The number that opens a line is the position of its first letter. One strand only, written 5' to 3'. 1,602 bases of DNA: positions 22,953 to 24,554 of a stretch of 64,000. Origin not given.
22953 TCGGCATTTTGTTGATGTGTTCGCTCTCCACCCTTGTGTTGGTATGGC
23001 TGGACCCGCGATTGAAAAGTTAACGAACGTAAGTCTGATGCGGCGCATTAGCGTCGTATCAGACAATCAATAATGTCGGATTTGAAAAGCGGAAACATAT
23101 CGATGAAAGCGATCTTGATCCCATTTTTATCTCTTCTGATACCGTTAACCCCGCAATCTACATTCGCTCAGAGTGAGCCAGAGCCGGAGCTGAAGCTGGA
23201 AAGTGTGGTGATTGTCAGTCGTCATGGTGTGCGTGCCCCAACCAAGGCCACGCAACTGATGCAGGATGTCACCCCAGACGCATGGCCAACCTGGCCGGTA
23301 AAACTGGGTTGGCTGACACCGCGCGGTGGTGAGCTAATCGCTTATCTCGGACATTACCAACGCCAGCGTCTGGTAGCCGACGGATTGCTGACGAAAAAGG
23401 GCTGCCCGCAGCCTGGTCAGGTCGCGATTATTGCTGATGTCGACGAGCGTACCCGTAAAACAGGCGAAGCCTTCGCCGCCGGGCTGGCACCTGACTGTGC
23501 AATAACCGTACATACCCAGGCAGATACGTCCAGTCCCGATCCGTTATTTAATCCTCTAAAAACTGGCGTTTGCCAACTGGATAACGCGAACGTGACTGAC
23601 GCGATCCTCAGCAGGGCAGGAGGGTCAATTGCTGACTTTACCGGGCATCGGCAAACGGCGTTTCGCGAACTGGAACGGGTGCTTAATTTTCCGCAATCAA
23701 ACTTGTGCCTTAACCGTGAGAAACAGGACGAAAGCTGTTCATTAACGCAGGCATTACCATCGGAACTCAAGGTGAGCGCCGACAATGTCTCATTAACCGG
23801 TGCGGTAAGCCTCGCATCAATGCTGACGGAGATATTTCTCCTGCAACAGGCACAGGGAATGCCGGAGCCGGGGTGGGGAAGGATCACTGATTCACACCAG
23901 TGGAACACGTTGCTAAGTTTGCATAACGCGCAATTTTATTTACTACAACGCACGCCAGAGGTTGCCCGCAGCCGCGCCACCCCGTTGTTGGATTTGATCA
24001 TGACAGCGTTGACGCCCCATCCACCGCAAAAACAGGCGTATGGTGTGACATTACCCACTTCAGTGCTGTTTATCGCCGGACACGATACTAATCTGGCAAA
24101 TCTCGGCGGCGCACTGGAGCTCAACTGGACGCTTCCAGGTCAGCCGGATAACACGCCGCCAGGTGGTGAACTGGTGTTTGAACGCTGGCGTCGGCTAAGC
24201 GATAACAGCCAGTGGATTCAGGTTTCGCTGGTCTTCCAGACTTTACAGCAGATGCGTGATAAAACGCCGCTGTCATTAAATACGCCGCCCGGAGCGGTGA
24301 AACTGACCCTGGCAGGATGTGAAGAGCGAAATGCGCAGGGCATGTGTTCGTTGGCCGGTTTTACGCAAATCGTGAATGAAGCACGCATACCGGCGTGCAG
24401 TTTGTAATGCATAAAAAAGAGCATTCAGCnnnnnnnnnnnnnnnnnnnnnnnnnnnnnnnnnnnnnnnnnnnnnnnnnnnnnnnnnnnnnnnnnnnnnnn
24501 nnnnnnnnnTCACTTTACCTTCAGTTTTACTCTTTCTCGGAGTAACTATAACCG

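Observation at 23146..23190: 6-bp tandem duplication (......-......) adding Pro-Glu at the mature N-terminus of AppA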

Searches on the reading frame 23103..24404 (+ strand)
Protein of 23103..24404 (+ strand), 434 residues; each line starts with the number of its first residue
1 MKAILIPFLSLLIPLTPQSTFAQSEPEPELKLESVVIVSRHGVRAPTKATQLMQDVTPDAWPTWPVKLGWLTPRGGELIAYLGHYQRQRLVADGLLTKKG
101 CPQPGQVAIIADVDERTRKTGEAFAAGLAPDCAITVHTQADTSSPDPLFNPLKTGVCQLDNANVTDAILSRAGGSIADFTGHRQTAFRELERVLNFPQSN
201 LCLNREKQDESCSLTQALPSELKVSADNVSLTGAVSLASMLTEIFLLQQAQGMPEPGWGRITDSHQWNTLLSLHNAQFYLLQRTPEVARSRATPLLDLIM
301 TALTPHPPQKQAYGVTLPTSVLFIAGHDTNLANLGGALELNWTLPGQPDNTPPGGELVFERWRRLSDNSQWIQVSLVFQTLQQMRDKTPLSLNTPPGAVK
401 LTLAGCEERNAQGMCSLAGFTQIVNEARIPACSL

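Call 22: search_solved_structures(query=window:23103-24404:+, show_alignments=1, max_evalue=1e-50)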
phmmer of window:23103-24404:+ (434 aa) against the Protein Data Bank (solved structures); distinct sequences matched with E-value up to 1e-50: 19.
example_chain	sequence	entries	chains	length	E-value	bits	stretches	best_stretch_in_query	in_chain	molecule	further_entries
7z1j_A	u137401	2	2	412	2.5e-276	919.3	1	25-434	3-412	Acidphosphatase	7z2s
1dkl_A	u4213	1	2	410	3e-276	919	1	26-434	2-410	PHYTASE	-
7z3v_A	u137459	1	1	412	9.4e-276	917.4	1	25-434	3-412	Acidphosphatase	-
1dkm_A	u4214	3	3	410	1.2e-275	917.1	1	26-434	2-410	PHYTASE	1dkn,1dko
7z2y_A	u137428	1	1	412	1.5e-275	916.7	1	25-434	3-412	Acidphosphatase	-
7z2t_A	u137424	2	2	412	3.6e-275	915.5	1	25-434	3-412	Acidphosphatase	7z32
4tsr_A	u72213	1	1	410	1.1e-274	913.8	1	26-434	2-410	Periplasmic AppA protein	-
7z2w_A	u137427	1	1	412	2.2e-274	912.9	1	25-434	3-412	Acidphosphatase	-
1dkp_A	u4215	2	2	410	3.4e-274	912.3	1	26-434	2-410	PHYTASE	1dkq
3zhc_A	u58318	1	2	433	2.1e-176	590.1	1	19-433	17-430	PHYTASE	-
4ars_A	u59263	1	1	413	1.4e-130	439.1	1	30-434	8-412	HISTIDINE ACID PHOSPHATASE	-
4aru_A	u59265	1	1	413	2e-130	438.6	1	30-434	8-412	HISTIDINE ACID PHOSPHATASE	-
4aro_A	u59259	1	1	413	6.9e-130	436.8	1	30-434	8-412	HISTIDINE ACID PHOSPHATASE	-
8xm1_A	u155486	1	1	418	7e-114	384.1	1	31-433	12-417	Phytase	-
4arv_A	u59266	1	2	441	2e-111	376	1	28-433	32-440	PHYTASE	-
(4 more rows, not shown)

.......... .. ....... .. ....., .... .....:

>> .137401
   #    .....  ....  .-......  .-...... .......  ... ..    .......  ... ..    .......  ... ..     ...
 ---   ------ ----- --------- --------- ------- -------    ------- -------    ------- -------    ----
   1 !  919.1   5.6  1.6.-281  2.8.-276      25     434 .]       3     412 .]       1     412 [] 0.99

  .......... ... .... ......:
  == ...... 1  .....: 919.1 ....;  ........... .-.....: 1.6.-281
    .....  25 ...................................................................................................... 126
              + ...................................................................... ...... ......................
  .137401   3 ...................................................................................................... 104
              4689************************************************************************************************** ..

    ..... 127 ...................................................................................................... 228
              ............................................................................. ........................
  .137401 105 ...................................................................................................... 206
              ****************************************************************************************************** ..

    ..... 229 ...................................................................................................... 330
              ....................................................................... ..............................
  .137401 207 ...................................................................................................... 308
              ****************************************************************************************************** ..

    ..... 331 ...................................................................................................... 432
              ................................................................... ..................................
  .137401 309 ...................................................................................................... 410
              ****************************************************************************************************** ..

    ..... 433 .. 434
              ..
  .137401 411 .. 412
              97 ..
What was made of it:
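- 23103..24407 (+): appA coding sequence (434 codons plus stop): periplasmic acid phosphatase/phytase. PDB 1DKL/7Z1J E-value ~1e-276 (call 22).
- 23103..23168 (+): Signal peptide, codons 1-22 (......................); cleavage expected between 23168 and 23169. PDB mature chains start at Q23 (call 22).
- Checked: PDB chains of mature AppA (1DKL, 410 aa) start QSEPELK (call 22).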

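Call 23: search_protein_families(library=ncbifam, proteins=[window:23103-24404:+])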
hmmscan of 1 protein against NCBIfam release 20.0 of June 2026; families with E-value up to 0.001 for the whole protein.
window:23103-24404:+ (434 aa): 2 families
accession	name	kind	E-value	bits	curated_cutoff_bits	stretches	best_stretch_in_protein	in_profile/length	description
NF007552.0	PRK10172.1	equivalog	4.2e-253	839.5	585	1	1-434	5-436/436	AppA family phytase/histidine-type acid phosphatase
NF007553.0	PRK10173.1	equivalog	1e-81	274.8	425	1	16-427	16-411/413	bifunctional glucose-1-phosphatase/inositol phosphatase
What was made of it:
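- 23103..24407 (+): NCBIfam NF007552 equivalog scores 839.5 bits against a cutoff of 585 (call 23).
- On AppA family phytase / histidine acid phosphatase (NCBIfam NF007552, HP2 clade): 839.5 bits against a cutoff of 585, covering residues 1-434 (call 23).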

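Call 43: predict_structure(alignment_id=A1)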
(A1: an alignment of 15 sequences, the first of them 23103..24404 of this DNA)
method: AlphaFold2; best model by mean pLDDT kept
length: 434 residues; sequences in the alignment: 15
mean_pLDDT: 77.7   pTM: 0.82
mean pLDDT of the five models: 77.7, 77.6, 77.4, 77.4, 70.2
residues with pLDDT >= 90: 129; 70-90: 188; 50-70: 68; < 50: 49
segments of 3 or more residues with pLDDT < 50: 1-25, 68-73, 141-152, 349-353
pLDDT, mean of each block of 10 residues (from residue 1): 38 35 55 93 61 75 55 65 95 93 91 78 92 83 44 64 92 92 88 74 58 81 86 87 74 61 80 82 86 89 82 79 84 86 56 74 95 89 79 91 91 95 92 75
secondary structure, 60 per line:
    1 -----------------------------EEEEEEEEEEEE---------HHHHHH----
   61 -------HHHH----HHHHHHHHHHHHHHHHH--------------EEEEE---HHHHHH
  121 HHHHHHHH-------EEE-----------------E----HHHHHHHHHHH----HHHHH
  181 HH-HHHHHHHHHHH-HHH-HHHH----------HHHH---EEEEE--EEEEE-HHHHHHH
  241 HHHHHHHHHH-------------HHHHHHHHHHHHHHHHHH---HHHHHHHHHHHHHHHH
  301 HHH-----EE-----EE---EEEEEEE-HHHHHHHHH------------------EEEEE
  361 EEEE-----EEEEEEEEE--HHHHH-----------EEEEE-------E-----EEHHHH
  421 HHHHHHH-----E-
elements in order: E30-41 H51-56 H68-71 H76-92 E107-111 H115-128 E136-138 H161-171 H176-182 H184-194 H200-203 H214-217 E221-225 E228-232 H234-250 H264-281 H285-303 E321-327 H329-337 E356-364 E370-378 H381-385 E397-401 H417-427
